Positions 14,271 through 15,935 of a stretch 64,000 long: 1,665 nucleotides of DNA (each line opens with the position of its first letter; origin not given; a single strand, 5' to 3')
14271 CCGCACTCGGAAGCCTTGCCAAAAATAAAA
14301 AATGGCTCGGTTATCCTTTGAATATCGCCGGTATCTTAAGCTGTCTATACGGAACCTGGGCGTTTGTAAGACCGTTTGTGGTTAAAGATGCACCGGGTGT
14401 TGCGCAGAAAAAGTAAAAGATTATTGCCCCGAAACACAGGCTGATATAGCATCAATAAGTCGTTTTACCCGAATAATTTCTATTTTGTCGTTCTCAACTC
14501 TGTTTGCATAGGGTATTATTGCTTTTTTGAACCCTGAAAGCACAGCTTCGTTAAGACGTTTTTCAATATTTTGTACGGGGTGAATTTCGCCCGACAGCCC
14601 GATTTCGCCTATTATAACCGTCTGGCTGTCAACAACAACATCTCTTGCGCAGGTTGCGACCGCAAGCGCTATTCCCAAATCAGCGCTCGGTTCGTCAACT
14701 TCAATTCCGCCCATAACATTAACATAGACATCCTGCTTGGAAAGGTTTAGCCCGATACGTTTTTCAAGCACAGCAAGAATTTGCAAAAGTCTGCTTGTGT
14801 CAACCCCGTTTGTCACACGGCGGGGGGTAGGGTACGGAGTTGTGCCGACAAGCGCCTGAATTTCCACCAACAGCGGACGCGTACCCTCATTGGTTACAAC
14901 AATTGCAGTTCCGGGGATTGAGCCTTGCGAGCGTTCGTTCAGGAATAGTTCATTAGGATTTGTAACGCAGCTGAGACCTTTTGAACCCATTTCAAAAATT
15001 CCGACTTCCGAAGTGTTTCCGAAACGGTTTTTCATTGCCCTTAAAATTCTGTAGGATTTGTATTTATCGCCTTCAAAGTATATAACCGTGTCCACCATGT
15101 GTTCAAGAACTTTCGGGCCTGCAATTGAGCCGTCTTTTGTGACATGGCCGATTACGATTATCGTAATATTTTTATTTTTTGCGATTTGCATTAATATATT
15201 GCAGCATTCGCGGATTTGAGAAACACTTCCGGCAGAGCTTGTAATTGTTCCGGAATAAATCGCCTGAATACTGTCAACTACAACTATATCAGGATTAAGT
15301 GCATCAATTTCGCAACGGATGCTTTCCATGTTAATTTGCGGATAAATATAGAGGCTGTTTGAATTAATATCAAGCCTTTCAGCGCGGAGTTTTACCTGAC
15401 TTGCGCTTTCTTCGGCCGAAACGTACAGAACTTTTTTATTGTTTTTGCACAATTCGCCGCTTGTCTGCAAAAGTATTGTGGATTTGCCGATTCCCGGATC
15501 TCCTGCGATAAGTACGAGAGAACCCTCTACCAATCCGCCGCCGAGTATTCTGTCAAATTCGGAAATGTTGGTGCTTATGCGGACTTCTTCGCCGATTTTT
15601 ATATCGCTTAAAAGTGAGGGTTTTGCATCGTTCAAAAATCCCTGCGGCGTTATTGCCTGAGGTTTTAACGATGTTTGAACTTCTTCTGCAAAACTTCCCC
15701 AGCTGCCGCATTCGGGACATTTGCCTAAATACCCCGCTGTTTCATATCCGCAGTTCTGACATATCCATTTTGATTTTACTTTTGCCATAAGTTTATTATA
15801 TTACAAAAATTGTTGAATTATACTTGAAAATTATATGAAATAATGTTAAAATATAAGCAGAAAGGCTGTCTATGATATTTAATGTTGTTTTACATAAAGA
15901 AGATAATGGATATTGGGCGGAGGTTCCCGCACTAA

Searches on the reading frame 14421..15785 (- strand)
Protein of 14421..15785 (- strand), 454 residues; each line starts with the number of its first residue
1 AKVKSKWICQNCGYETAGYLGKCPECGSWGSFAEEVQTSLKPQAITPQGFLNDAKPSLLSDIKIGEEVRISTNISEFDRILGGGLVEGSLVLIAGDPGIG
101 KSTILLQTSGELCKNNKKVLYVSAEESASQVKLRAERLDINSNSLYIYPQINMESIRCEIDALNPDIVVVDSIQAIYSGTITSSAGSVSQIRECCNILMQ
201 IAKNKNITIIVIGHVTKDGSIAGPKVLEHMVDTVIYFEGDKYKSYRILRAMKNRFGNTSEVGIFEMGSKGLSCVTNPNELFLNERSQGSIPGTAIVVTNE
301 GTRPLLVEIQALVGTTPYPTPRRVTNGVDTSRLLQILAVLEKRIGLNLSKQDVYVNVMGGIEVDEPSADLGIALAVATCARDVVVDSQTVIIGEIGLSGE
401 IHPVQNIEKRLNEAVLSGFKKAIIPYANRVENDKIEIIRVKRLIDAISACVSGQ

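Call 34: search_protein_families(library=pfam, proteins=[window:14421-15785:-], max_evalue=1)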
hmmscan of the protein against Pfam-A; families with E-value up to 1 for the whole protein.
window:14421-15785:- (454 aa): 38 families (the best 25 are shown)
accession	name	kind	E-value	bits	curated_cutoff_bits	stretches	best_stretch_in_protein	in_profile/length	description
PF06745.19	ATPase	-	8e-22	78.2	26.6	2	71-146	2-78/231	KaiC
PF13481.12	AAA_25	-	1e-15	58.4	27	1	73-219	18-194/195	AAA domain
PF03796.21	DnaB_C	-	3.3e-11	43.5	27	2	70-135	2-67/255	DnaB-like helicase C terminal domain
PF13541.12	ChlI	-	8.9e-11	42.2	27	1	340-428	33-121/121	Subunit ChlI of Mg-chelatase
PF18073.7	Zn_ribbon_LapB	-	3.7e-10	39.7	25.7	1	7-34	1-28/28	Rubredoxin metal binding domain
PF05362.19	Lon_C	-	7.2e-09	35.9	21.1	1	348-435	91-179/205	Lon protease (S16) C-terminal proteolytic domain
PF13401.12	AAA_22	-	7.3e-06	26.8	27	1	89-214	6-123/130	AAA domain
PF07088.17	GvpD_P-loop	-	2.4e-05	24.8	24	2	88-131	10-52/189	GvpD gas vesicle protein, P-loop domain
PF25199.1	nSTAND_NTPase5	-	5e-05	23.6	34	1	88-133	41-87/145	Novel STAND NTPase 5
PF08423.17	Rad51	-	0.00016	21.5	22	1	67-218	5-178/244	Rad51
PF09848.15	SLFN-g3_helicase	-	0.00038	20.3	24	1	90-225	3-136/354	Schlafen group 3, DNA/RNA helicase domain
PF00154.27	RecA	-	0.00046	20.2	27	1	70-177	33-143/262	recA bacterial DNA recombination protein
PF13479.12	AAA_24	-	0.00051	20.4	27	1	91-182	5-82/195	AAA domain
PF20720.3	nSTAND3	-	0.00059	20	27.2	1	89-130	18-59/155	Novel STAND NTPase 3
PF00004.35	AAA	-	0.0014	19.5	21.2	1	91-232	1-124/131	ATPase family associated with various cellular activities (AAA)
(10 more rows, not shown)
